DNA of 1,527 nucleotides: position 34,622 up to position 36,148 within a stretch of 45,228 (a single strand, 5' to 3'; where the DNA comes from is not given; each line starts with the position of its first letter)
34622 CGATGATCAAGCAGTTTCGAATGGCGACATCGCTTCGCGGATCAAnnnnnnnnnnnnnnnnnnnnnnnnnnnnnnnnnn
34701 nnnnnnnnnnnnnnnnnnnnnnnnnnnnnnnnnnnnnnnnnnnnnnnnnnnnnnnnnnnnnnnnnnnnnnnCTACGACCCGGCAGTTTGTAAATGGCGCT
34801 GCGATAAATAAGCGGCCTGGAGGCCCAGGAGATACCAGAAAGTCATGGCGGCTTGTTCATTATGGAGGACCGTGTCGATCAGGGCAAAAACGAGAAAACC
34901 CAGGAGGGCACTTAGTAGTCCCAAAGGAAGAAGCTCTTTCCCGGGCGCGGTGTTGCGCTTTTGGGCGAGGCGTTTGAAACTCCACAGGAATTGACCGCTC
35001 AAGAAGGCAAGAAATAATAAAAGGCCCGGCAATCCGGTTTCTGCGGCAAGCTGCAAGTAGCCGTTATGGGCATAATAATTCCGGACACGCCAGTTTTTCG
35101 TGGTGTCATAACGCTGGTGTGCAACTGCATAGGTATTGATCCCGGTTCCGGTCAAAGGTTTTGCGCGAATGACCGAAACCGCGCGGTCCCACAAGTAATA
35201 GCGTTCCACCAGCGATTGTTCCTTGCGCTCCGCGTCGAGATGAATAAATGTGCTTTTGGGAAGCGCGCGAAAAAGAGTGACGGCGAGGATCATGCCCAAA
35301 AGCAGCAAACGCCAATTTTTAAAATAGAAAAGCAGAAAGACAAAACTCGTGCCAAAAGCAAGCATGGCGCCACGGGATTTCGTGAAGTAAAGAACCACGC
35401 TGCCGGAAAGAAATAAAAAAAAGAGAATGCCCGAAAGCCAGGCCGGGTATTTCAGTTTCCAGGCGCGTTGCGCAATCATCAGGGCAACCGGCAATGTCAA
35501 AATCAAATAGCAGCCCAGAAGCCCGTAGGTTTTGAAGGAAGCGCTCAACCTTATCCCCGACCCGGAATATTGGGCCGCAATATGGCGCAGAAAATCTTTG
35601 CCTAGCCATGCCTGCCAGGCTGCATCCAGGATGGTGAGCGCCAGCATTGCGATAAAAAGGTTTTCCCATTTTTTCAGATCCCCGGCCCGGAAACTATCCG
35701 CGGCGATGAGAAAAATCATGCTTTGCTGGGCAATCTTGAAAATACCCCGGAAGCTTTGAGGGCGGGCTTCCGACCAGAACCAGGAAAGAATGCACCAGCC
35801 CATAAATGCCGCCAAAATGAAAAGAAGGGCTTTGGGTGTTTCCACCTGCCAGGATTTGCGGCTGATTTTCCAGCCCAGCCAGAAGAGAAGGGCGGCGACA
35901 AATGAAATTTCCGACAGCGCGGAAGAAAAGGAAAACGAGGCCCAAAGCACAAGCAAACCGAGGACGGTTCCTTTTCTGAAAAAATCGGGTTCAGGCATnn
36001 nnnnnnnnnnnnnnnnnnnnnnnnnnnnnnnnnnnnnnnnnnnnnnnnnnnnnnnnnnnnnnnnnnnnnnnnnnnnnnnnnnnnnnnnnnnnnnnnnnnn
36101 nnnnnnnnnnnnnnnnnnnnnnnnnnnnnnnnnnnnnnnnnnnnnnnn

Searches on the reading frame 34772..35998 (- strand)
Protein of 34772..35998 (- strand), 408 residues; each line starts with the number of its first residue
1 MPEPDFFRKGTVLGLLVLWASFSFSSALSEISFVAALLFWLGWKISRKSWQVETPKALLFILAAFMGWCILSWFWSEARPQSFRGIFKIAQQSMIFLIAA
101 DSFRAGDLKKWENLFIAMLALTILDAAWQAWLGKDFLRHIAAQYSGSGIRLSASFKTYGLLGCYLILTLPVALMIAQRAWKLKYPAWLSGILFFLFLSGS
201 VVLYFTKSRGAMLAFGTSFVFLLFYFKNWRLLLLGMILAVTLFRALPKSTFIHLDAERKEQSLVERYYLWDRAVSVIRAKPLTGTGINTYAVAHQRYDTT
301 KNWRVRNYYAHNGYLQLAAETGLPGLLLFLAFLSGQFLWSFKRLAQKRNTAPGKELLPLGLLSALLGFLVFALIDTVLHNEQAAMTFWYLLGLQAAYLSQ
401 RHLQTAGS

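Call 87: find_encoding_contigs(protein=window:34772-35998:-, flank=3000, max_places=10)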
Protein window:34772-35998:- (408 aa): 3 contigs read that carry it; 2 places shown.
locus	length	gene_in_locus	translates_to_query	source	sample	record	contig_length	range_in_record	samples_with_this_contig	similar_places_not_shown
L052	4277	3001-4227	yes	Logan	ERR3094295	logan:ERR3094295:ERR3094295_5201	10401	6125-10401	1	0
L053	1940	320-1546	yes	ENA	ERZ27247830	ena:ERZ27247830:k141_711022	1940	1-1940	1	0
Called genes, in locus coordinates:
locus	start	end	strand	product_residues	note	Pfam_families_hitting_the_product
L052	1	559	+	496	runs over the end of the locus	PF09852:DUF2079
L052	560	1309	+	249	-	PF00535:Glycos_transf_2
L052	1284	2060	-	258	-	PF00535:Glycos_transf_2, PF10111:Glyco_tranf_2_2 (faint)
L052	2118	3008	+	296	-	PF00535:Glycos_transf_2, PF13641:Glyco_tranf_2_3, PF10111:Glyco_tranf_2_2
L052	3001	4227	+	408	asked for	PF04932:Wzy_C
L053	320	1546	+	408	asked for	PF04932:Wzy_C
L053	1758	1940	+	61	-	?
